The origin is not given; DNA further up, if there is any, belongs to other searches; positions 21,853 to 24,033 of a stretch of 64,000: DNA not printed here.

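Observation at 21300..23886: AT-rich iteron array and palindromic operator in front of an SF2 helicase-like gene lacking the Walker-A lysine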

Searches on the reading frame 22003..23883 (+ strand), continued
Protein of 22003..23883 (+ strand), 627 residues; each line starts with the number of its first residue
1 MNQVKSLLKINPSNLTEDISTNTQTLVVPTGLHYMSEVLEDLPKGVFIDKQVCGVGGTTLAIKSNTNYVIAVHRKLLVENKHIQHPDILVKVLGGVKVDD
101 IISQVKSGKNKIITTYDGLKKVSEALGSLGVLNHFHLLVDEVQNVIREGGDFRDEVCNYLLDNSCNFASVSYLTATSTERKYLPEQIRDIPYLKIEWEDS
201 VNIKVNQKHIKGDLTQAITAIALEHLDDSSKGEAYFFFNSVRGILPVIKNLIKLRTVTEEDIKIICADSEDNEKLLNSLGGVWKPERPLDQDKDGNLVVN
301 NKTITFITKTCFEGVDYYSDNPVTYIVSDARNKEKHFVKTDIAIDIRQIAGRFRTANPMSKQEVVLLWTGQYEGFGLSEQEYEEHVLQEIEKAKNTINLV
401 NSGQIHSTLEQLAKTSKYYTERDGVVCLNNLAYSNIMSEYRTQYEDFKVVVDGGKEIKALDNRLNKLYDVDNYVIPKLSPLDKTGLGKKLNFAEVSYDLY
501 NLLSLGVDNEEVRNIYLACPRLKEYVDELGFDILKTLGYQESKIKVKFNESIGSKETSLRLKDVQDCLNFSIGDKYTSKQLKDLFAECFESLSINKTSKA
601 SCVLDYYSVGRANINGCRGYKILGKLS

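Call 30: get_annotated_region(hit=H3, flank=8000)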
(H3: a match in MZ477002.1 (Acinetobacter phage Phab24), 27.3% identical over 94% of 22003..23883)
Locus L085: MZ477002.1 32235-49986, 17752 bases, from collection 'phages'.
description: Acinetobacter phage Phab24, complete genome.
organism: Acinetobacter phage Phab24 (NCBI taxid 2855484)
taxonomy: Viruses; Duplodnaviria; Heunggongvirae; Uroviricota; Caudoviricetes
host: Acinetobacter baumannii XH198; source: river water; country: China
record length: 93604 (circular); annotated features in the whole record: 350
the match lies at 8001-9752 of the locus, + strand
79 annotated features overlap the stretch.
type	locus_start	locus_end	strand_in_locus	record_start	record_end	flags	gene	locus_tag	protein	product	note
CDS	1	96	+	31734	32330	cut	-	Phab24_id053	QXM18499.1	putative DnaJ-class molecular chaperone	-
regulatory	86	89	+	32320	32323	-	-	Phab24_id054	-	ribosome_binding_site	-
CDS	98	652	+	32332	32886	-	-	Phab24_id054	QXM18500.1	hypothetical protein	-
regulatory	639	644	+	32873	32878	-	-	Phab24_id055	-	ribosome_binding_site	-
CDS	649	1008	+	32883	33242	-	-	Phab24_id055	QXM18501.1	hypothetical protein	-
regulatory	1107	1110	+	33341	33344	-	-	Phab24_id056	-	ribosome_binding_site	-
CDS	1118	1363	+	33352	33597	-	-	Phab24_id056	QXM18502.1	hypothetical protein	-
regulatory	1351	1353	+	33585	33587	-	-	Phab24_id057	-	ribosome_binding_site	-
CDS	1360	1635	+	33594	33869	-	-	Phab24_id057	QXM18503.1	hypothetical protein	-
regulatory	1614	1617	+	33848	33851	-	-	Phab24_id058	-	ribosome_binding_site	-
CDS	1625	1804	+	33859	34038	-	-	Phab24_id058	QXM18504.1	hypothetical protein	-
regulatory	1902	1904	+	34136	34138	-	-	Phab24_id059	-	ribosome_binding_site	-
CDS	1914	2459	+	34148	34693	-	-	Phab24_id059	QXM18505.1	HNH homing endonuclease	-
regulatory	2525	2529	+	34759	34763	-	-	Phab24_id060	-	ribosome_binding_site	-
CDS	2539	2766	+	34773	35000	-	-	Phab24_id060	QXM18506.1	hypothetical protein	-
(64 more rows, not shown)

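Call 32: search_protein_families(library=ncbifam, proteins=[window:22003-23883:+], max_evalue=1)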
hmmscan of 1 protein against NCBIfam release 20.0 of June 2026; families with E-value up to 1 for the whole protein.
window:22003-23883:+ (627 aa): 1 family
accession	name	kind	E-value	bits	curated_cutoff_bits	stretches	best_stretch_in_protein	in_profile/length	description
NF008362.0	PRK11152.1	equivalog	0.1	12.5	68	1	445-472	45-72/85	acetolactate synthase 2 small subunit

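Call 35: find_encoding_contigs(protein=P0018, flank=3000, max_places=1)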
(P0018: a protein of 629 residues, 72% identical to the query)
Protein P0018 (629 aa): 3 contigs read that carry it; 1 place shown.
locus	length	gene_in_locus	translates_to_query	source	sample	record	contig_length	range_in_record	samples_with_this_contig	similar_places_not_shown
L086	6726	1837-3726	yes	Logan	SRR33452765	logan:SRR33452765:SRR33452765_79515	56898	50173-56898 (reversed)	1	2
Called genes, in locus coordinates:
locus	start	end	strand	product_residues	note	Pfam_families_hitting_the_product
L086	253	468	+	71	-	-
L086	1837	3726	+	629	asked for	-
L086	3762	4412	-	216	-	-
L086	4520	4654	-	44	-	-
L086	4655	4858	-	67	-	-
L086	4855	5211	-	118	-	-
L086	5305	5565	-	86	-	-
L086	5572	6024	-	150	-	-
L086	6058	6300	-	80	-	-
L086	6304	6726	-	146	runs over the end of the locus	-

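Call 36: find_encoding_contigs(protein=P0031, flank=3000, max_places=1)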
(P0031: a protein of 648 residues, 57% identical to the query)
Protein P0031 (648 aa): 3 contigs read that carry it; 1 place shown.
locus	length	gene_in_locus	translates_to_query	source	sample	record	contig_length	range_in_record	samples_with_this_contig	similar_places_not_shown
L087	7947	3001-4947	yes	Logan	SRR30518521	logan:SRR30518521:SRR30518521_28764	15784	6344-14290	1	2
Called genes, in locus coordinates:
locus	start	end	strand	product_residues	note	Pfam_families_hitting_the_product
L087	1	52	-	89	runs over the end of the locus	-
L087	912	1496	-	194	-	-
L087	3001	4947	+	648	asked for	-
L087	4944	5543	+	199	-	-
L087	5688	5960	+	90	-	-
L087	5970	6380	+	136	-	-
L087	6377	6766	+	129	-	PF24240:DUF7448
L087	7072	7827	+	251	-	-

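Call 37: find_encoding_contigs(protein=P0010, flank=3000, max_places=1)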
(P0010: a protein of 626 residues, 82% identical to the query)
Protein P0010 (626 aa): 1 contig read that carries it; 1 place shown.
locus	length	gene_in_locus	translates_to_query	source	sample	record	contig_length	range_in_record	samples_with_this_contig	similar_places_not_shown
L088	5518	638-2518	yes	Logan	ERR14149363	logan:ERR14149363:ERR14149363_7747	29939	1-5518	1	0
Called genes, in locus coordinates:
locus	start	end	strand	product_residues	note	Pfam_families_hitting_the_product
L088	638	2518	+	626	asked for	-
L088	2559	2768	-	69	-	-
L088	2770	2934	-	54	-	-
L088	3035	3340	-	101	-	-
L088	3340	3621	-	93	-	-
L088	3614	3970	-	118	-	-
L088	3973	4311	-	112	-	-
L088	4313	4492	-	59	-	-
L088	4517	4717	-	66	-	-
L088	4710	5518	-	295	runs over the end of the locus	PF01068:DNA_ligase_A_M, PF14743:DNA_ligase_OB_2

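Call 38: find_encoding_contigs(protein=P0014, flank=3000, max_places=1)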
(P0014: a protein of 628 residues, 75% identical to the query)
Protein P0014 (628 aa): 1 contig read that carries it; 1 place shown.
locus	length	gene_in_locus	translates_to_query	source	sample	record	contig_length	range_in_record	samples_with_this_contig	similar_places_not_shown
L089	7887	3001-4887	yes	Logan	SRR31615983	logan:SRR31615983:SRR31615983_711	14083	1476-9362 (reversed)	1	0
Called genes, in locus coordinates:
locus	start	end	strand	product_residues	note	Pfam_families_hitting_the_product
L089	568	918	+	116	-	-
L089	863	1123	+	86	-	-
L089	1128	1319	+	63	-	-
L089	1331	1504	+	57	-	-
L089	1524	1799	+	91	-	-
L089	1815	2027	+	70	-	-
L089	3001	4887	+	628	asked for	-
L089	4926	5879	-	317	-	PF09414:RNA_ligase, PF18043:T4_Rnl2_C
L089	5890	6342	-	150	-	-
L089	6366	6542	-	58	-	-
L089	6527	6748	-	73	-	-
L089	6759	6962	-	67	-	-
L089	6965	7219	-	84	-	-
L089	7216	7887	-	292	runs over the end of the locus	PF01068:DNA_ligase_A_M, PF14743:DNA_ligase_OB_2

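Call 48: search_protein_representatives(alignment_id=A1)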
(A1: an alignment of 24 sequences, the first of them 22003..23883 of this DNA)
Query: 24 sequences, 618 profile positions. Proteins with E-value up to 0.001 (for the whole library): 3816; up to 1e-10: 2565; up to 1e-30: 1408. The best 150 are listed.
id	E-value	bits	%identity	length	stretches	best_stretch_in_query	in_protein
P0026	6.5e-225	765.0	-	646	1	5-615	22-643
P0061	1.9e-202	690.7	-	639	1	8-616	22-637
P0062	4.9e-184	630.0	-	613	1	12-616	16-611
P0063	5.2e-181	620.0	-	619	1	6-615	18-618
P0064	4.3e-173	593.8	-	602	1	10-615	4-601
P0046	3.1e-172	591.0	-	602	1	8-616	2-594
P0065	1.7e-171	588.5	-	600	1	9-616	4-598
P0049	3.1e-164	564.5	-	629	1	6-617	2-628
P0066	2.7e-157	541.6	-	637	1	4-616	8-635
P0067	7.1e-154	530.3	-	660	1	8-612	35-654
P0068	5.4e-150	517.5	-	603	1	9-615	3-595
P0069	3.3e-147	508.3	-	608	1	9-616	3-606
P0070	6.6e-147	507.3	-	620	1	5-617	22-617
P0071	3.1e-146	505.1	-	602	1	7-617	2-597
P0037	1.2e-145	503.2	-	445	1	6-324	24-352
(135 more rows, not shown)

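Call 52: search_dna_similar(query=P0049, collection=phages, mode=protein, max_rows=30, rows=spread)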
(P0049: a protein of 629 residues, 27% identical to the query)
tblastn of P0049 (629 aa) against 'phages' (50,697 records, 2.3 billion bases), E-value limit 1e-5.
Records with a match: 6; places in all: 6; records where one place covers at least 80% of the query: 1.
Best place of each record, by identity: <60% 6.
By first word of the organism name: Bacteriophage 3; Psychrobacter 1; Acinetobacter 1; Edwardsiella 1.
By host as written in the record: - 4; Acinetobacter baumannii XH198 1; Edwardsiella tarda 1.
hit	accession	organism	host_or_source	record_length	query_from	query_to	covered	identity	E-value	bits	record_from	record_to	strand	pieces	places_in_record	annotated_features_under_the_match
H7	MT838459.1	Bacteriophage sp.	human fecal samples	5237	7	625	98%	35.2%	2e-91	315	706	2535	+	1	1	record has no annotation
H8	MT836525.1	Bacteriophage sp.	human fecal samples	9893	3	372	59%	36.1%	3e-55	209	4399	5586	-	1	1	record has no annotation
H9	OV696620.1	Psychrobacter phage D'Alembert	French washed-rind cheese surface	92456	6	370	58%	32.4%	2e-27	125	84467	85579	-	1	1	DEAD-like helicase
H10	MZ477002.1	Acinetobacter phage Phab24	Acinetobacter baumannii XH198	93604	24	353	52%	27.9%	2e-14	83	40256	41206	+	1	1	hypothetical protein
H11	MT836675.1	Bacteriophage sp.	human fecal samples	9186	50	356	49%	29.8%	5e-35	148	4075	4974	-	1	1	record has no annotation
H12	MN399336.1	Edwardsiella phage vB_EtaM_ET-ABTNL-9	Edwardsiella tarda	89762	45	352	49%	25.5%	7e-12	75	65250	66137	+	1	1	hypothetical protein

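Call 53: search_dna_similar(query=P0045, collection=phages, mode=protein, max_rows=30, rows=spread)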
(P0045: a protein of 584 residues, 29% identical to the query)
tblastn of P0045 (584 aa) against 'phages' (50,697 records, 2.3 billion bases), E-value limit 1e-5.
Records with a match: 7; places in all: 7; records where one place covers at least 80% of the query: 6.
Best place of each record, by identity: <60% 7.
By first word of the organism name: Bacteriophage 4; Acinetobacter 1; Psychrobacter 1; Edwardsiella 1.
By host as written in the record: - 5; Acinetobacter baumannii XH198 1; Edwardsiella tarda 1.
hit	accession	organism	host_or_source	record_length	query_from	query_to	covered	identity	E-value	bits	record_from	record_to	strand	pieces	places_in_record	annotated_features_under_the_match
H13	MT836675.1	Bacteriophage sp.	human fecal samples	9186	3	581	99%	32.5%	1e-76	271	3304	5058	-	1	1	record has no annotation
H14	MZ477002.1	Acinetobacter phage Phab24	Acinetobacter baumannii XH198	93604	1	562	96%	29.4%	2e-48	187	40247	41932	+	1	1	hypothetical protein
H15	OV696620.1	Psychrobacter phage D'Alembert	French washed-rind cheese surface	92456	4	563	96%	27.7%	6e-35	147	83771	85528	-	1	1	DEAD-like helicase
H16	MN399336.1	Edwardsiella phage vB_EtaM_ET-ABTNL-9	Edwardsiella tarda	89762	1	562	96%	27.4%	5e-42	168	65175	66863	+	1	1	hypothetical protein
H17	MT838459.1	Bacteriophage sp.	human fecal samples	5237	2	560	96%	26.6%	9e-41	164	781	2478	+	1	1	record has no annotation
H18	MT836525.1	Bacteriophage sp.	human fecal samples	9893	9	582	98%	25.3%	4e-30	132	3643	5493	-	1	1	record has no annotation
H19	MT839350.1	Bacteriophage sp.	human fecal samples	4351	4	305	52%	25.6%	3e-14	82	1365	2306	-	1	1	record has no annotation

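Call 55: search_dna_similar(query=P0045, collection=plasmids, mode=protein, max_rows=20)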
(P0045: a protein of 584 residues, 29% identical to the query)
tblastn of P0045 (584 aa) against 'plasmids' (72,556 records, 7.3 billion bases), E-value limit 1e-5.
Records with a match: 18; places in all: 18; records where one place covers at least 80% of the query: 17.
Best place of each record, by identity: <60% 18.
By first word of the organism name: Acinetobacter 16; Bacteroides 2.
By predicted mobility (MOB-suite, as given by PLSDB): mobilizable 9; non-mobilizable 9.
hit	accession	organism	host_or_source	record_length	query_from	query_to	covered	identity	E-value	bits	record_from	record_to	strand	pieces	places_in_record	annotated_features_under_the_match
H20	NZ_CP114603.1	Acinetobacter towneri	chicken,carcass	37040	3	560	96%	32.2%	1e-66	243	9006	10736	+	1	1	DEAD/DEAH box helicase family protein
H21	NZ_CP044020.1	Acinetobacter indicus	-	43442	3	560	96%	31.0%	1e-66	243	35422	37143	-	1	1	DEAD/DEAH box helicase family protein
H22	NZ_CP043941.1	Acinetobacter lwoffii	-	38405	3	560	96%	30.8%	5e-66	241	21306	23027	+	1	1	DEAD/DEAH box helicase family protein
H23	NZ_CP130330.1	Acinetobacter variabilis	soil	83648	3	560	96%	29.5%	5e-62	229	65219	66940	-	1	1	DEAD/DEAH box helicase family protein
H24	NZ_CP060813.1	Acinetobacter variabilis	a feces sample of chicken origin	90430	3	560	96%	29.5%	5e-62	229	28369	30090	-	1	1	DEAD/DEAH box helicase family protein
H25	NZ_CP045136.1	Acinetobacter indicus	Cows,cow feces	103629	3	560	96%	29.5%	5e-62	229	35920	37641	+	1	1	DEAD/DEAH box helicase family protein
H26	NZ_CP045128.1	Acinetobacter indicus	cow,cow feces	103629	3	560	96%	29.5%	5e-62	229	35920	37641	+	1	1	DEAD/DEAH box helicase family protein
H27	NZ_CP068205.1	Acinetobacter johnsonii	-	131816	3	560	96%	29.5%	5e-62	229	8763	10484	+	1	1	DEAD/DEAH box helicase family protein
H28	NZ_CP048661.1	Acinetobacter piscicola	Pig,feces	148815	3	560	96%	29.5%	5e-62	229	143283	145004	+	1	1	DEAD/DEAH box helicase family protein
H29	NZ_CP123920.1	Acinetobacter bereziniae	Homo sapiens,blood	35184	3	560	96%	29.3%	1e-61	228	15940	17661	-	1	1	DEAD/DEAH box helicase family protein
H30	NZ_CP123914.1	Acinetobacter bereziniae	Homo sapiens,tracheal aspirate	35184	3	560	96%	29.3%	1e-61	228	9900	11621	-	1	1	DEAD/DEAH box helicase family protein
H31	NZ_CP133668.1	Acinetobacter bereziniae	Homo sapiens,tracheal aspirate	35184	3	560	96%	29.3%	1e-61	228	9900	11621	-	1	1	DEAD/DEAH box helicase family protein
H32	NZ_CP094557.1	Acinetobacter sp. YH12068_T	Pig,feces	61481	3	560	96%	29.3%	1e-61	228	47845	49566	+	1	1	DEAD/DEAH box helicase family protein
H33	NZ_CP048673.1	Acinetobacter sp. YH12138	Pig,feces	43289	3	567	97%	28.7%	2e-51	198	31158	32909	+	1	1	hypothetical protein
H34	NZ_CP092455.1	Acinetobacter sp. AHP123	cell culture,Activated sludge from ...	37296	3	569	97%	27.6%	1e-53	204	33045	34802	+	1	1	hypothetical protein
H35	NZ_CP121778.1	Acinetobacter johnsonii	Sputum,patient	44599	3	569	97%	27.5%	5e-55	209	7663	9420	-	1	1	hypothetical protein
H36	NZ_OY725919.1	Bacteroides finegoldii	-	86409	3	567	97%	23.7%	5e-11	74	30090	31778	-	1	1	hypothetical protein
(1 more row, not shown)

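Call 56: get_annotated_region(hit=H29, flank=7000)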
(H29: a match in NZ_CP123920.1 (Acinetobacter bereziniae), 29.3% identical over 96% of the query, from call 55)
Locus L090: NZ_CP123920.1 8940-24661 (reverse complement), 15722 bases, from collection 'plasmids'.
description: Acinetobacter bereziniae strain UCO-554 plasmid unnamed2, complete sequence
organism: Acinetobacter bereziniae (NCBI taxid 106648)
taxonomy: Bacteria; Pseudomonadota; Gammaproteobacteria; Moraxellales; Moraxellaceae; Acinetobacter; Acinetobacter bereziniae
host: -; source: Homo sapiens,blood; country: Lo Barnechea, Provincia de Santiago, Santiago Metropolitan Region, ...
typing (MOB-suite, as given by PLSDB): mobilizable; relaxase MOBP
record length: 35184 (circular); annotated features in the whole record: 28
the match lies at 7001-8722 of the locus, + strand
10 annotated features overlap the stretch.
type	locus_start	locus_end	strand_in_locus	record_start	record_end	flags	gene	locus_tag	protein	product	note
CDS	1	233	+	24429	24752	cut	-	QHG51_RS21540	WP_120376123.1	hypothetical protein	-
CDS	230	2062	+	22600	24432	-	-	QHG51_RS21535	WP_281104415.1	relaxase/mobilization nuclease domain-containing protein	-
CDS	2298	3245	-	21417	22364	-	-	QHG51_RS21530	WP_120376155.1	nucleotidyl transferase AbiEii/AbiGii toxin family protein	-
CDS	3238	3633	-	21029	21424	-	-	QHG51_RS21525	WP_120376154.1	DUF6088 family protein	-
CDS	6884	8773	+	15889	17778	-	-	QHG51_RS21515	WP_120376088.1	DEAD/DEAH box helicase family protein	-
CDS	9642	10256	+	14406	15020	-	-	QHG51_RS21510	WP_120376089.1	AAA family ATPase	-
CDS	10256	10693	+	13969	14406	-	-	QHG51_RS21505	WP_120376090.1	hypothetical protein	-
CDS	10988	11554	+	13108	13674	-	-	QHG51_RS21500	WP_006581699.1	recombinase family protein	GO:0006310 - DNA recombination [Evidence IEA]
CDS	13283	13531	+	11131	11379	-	-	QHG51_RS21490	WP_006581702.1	phenol hydroxylase subunit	-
CDS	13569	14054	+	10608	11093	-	-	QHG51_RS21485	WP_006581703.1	hypothetical protein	-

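Call 57: get_annotated_region(hit=H20, flank=7000)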
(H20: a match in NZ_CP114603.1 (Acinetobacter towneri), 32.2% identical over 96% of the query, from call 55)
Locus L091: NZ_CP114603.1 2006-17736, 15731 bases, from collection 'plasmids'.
description: Acinetobacter towneri strain TT1-3_T plasmid pTT1-3-2, complete sequence
organism: Acinetobacter towneri (NCBI taxid 202956)
taxonomy: Bacteria; Pseudomonadota; Gammaproteobacteria; Moraxellales; Moraxellaceae; Acinetobacter; Acinetobacter towneri
host: -; source: chicken,carcass; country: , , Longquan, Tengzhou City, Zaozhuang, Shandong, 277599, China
typing (MOB-suite, as given by PLSDB): mobilizable; relaxase MOBP
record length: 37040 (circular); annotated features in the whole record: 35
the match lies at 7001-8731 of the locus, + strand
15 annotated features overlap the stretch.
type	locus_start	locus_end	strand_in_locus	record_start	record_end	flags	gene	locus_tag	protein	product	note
CDS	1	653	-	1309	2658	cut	-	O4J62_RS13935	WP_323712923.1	class I SAM-dependent methyltransferase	-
CDS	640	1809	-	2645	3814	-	-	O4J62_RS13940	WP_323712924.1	DNA cytosine methyltransferase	GO:0006304 - DNA modification [Evidence IEA]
CDS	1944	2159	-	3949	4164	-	rpsU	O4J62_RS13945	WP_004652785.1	30S ribosomal protein S21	GO:0006412 - translation [Evidence IEA]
CDS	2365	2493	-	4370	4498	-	-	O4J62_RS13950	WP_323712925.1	hypothetical protein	-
CDS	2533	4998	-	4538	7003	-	-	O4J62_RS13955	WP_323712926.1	hypothetical protein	-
CDS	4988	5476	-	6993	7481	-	mobC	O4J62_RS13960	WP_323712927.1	plasmid mobilization relaxosome protein MobC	-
CDS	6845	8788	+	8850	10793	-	-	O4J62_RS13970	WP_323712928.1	DEAD/DEAH box helicase family protein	-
CDS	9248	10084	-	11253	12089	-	-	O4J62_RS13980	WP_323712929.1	phage capsid protein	-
CDS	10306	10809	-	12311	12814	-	-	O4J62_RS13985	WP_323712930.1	hypothetical protein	-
CDS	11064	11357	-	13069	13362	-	-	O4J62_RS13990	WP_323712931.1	hypothetical protein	-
CDS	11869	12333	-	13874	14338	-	-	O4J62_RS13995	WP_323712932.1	hypothetical protein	-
CDS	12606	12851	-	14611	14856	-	-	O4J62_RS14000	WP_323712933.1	hypothetical protein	-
CDS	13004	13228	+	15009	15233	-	-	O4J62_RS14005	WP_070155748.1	helix-turn-helix transcriptional regulator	-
CDS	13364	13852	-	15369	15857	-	-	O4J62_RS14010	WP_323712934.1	hypothetical protein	-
CDS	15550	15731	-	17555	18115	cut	-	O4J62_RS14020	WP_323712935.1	hypothetical protein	-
